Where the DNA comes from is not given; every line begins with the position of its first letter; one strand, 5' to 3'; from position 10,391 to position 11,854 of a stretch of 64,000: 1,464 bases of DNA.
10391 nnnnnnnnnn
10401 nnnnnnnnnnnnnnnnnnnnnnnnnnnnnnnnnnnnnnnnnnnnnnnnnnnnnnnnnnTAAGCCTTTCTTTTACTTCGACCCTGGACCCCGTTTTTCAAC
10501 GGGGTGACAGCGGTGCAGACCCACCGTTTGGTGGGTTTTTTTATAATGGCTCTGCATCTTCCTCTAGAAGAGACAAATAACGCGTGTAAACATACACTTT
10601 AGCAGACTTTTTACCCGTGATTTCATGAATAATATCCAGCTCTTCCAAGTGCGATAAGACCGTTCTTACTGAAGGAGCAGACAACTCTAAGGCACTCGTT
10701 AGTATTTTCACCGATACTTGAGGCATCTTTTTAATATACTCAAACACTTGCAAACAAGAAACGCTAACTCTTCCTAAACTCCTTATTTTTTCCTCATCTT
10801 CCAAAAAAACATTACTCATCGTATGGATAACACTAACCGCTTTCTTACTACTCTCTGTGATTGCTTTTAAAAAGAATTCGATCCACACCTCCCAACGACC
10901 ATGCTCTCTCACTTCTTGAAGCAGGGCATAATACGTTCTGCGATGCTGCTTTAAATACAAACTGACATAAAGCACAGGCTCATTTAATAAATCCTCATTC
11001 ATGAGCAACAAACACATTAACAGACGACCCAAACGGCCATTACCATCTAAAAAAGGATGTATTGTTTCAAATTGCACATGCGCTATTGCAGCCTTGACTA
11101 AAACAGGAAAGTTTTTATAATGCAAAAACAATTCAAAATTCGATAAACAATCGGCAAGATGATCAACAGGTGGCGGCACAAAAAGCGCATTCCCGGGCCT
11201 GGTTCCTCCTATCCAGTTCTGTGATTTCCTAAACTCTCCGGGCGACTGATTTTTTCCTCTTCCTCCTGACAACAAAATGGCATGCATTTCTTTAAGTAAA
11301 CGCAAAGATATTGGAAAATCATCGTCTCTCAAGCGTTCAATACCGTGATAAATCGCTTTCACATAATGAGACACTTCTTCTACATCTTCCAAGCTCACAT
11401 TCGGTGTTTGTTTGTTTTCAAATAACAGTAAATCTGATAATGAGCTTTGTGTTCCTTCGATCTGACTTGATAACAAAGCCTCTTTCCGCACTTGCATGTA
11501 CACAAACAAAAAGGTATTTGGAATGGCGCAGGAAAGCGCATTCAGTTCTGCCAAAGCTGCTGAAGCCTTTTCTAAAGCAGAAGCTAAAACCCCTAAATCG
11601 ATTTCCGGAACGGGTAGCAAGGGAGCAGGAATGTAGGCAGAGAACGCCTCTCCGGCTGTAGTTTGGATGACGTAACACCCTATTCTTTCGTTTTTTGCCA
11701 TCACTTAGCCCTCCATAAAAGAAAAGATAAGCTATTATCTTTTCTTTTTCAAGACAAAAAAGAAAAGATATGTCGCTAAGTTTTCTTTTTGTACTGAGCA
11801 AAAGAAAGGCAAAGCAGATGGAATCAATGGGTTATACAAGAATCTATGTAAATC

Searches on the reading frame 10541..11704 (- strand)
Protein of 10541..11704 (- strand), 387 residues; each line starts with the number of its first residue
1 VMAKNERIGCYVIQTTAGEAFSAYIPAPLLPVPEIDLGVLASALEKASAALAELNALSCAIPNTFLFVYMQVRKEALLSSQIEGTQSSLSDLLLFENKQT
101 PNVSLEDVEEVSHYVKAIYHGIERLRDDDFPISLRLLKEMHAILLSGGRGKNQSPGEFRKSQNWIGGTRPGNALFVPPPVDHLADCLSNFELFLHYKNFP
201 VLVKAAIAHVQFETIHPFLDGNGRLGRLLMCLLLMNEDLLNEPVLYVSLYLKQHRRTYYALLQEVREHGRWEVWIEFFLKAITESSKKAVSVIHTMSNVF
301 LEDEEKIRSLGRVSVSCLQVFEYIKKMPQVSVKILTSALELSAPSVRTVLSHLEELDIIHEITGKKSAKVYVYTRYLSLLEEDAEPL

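Call 58: search_protein_families(library=pfam, max_evalue=0.001, proteins=[window:10541-11704:-])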
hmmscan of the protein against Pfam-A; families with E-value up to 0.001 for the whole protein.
window:10541-11704:- (387 aa): 2 families
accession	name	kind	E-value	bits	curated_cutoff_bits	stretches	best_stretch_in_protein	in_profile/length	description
PF13784.11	Fic_N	-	7.1e-25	87.3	26.7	1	43-123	3-82/82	Fic/DOC family N-terminal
PF02661.23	Fic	-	1.8e-20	74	24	1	131-234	1-93/93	Fic/DOC family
